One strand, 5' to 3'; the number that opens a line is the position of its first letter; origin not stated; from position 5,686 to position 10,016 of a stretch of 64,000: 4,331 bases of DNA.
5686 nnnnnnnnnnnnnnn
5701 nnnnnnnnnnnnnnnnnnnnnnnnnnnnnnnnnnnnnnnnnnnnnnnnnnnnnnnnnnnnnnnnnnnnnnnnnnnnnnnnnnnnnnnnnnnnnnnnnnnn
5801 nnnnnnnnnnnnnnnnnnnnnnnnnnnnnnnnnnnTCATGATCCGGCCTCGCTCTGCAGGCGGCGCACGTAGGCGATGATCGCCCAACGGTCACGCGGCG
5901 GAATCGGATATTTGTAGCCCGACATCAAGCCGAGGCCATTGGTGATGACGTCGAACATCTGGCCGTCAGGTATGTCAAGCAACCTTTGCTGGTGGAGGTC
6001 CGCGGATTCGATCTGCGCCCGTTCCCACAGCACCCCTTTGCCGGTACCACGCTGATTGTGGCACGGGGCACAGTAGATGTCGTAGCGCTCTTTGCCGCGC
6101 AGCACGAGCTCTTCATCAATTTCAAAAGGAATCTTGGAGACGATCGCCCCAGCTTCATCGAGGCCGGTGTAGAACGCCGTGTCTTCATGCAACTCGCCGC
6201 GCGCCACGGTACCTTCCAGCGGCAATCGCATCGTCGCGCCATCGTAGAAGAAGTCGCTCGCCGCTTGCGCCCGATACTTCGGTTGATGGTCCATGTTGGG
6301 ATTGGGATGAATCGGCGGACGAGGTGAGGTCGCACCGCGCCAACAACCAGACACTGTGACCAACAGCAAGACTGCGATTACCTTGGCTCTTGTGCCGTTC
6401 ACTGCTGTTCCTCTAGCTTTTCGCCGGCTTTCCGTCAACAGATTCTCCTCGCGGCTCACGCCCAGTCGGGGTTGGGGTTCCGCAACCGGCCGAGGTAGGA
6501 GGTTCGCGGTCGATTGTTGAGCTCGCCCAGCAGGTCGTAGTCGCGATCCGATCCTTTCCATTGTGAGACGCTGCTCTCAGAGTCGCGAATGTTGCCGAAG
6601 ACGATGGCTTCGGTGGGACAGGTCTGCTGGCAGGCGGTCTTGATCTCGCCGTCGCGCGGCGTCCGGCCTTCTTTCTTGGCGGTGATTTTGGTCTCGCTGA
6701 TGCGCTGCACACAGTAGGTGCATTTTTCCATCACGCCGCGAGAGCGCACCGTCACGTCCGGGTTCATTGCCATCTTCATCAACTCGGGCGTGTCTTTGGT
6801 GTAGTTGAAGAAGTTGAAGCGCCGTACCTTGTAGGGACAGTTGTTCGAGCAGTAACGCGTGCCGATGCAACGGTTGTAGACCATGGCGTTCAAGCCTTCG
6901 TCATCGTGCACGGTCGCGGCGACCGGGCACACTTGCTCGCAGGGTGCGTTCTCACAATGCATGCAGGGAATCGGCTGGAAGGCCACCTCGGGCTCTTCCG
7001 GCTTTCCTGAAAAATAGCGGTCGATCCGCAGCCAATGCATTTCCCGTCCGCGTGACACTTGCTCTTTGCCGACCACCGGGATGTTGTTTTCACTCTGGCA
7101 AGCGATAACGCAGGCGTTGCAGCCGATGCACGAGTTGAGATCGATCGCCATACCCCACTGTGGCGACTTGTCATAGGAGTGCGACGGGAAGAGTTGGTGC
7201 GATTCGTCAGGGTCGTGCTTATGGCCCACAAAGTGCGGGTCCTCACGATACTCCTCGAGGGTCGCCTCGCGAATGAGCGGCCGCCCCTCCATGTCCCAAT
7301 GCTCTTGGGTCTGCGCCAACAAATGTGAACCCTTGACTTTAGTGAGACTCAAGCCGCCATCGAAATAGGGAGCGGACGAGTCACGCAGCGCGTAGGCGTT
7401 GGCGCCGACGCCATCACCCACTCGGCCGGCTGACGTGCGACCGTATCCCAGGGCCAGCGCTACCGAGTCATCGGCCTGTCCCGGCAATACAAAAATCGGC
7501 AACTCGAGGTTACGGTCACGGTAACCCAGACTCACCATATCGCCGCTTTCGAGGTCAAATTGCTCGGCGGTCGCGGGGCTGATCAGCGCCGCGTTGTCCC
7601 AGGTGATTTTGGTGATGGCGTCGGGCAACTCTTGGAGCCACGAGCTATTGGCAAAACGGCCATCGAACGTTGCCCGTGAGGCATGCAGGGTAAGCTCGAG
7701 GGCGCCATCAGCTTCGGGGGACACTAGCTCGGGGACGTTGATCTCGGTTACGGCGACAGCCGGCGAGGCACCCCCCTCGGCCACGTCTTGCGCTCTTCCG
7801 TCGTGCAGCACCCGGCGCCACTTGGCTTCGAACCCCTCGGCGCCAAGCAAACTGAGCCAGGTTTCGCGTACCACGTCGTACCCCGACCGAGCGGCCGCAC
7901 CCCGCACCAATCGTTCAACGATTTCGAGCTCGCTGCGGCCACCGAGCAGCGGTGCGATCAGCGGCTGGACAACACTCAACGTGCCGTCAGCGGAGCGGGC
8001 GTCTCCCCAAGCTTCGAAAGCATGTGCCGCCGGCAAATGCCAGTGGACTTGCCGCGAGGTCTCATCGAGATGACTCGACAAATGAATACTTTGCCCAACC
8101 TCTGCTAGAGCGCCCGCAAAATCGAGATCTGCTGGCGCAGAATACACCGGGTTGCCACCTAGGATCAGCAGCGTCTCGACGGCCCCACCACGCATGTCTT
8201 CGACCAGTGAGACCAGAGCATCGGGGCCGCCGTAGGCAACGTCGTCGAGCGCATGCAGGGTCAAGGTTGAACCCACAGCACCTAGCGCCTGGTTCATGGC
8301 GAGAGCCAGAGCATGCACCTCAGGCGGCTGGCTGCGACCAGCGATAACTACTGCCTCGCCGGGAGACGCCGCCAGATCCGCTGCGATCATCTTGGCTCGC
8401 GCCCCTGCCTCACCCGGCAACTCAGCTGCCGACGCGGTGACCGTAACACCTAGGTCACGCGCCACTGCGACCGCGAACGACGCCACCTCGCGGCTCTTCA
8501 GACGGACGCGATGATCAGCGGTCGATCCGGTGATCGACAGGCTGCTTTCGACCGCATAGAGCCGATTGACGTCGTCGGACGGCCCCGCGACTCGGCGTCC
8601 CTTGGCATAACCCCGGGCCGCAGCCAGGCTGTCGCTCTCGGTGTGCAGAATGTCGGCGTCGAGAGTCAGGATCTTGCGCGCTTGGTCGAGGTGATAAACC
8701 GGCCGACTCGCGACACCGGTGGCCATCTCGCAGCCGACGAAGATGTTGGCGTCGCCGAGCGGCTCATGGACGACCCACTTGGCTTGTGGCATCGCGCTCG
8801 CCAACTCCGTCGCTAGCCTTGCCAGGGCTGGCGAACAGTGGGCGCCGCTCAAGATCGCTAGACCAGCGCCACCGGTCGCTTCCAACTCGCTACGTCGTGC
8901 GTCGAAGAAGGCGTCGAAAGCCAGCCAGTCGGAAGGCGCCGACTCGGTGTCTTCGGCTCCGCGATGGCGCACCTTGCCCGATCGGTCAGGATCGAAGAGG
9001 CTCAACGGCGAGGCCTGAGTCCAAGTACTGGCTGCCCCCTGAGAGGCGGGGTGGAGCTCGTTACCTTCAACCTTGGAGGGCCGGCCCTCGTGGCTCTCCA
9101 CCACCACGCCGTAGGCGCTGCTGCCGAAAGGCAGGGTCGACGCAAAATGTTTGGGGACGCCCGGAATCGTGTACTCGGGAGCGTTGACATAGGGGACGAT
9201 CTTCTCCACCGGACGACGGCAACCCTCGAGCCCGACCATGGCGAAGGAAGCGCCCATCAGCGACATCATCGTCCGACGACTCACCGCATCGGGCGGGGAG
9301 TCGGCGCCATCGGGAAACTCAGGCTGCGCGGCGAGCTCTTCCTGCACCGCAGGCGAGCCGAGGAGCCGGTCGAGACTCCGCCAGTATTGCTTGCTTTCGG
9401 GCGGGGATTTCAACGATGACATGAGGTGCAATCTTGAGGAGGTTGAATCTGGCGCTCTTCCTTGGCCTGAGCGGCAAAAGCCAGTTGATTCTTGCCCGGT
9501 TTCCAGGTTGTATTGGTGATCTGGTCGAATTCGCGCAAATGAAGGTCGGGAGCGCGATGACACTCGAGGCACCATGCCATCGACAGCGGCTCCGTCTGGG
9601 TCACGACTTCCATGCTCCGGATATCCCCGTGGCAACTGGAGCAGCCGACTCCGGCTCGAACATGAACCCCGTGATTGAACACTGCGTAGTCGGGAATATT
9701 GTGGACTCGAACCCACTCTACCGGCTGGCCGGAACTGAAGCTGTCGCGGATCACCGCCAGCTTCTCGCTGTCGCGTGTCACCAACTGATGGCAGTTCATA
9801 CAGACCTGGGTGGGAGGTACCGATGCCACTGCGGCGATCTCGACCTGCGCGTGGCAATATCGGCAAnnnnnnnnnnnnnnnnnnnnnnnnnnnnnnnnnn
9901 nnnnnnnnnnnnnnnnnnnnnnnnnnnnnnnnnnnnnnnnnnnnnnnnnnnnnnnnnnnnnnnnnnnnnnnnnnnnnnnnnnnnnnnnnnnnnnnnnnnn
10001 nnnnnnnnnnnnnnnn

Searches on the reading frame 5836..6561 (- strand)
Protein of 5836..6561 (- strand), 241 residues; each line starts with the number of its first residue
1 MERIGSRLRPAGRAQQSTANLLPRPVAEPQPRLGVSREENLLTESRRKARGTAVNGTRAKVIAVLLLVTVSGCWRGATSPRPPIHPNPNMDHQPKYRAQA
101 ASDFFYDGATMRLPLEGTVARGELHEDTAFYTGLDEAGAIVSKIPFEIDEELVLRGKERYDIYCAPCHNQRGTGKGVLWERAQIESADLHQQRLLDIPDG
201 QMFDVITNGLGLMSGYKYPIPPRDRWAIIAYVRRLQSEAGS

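Call 32: search_protein_families(library=pfam, proteins=[window:5836-6561:-], max_evalue=0.0001)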
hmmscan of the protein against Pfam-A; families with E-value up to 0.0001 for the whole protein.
window:5836-6561:- (241 aa): 1 family
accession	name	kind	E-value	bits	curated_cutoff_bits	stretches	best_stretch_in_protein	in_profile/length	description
PF13442.11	Cytochrome_CBB3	-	1e-09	39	27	1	154-232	4-68/68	Cytochrome C oxidase, cbb3-type, subunit III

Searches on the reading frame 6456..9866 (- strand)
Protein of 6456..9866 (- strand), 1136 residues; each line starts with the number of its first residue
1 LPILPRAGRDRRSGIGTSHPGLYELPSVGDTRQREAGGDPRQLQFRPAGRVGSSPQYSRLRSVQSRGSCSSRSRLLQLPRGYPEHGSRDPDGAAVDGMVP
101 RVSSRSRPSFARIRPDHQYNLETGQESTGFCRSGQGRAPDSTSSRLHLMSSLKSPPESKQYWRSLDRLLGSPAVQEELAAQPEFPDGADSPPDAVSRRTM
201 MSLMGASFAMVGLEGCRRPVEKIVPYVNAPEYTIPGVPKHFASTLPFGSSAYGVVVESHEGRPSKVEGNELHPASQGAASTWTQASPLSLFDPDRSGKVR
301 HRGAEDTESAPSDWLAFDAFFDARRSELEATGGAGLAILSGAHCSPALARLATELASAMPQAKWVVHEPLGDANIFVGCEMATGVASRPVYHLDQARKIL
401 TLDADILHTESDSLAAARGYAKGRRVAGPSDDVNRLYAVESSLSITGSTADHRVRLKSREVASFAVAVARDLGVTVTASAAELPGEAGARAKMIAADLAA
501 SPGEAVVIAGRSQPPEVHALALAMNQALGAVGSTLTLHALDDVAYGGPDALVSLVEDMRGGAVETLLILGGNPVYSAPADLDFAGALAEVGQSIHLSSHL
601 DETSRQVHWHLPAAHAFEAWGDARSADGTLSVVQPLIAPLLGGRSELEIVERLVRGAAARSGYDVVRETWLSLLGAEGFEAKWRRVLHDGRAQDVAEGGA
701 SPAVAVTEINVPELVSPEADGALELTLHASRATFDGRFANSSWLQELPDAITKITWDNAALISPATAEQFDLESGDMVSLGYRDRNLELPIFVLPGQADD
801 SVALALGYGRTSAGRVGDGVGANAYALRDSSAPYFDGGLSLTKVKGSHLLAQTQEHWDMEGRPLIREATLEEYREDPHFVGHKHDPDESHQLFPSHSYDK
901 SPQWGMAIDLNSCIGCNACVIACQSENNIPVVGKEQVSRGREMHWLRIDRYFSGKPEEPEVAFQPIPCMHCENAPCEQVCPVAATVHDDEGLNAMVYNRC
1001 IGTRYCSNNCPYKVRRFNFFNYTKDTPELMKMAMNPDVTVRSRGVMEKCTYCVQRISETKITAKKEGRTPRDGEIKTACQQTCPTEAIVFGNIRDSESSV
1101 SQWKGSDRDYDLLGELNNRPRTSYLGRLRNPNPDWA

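Call 32: search_protein_families(library=pfam, proteins=[window:6456-9866:-], max_evalue=0.0001)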
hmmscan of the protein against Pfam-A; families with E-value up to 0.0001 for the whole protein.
window:6456-9866:- (1136 aa): 4 families
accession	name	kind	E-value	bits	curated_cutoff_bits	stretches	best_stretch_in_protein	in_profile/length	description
PF12838.12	Fer4_7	-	4.7e-13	49.8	27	1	912-984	1-52/52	4Fe-4S dicluster domain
PF13247.11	Fer4_11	-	1.4e-10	41.7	26.2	1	961-1018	3-62/100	4Fe-4S dicluster domain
PF13237.11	Fer4_10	-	1.4e-05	25.3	25.5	0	906-925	2-23/53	4Fe-4S dicluster domain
PF13183.11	Fer4_8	-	2.6e-05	25.1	27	0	998-1052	3-57/68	4Fe-4S dicluster domain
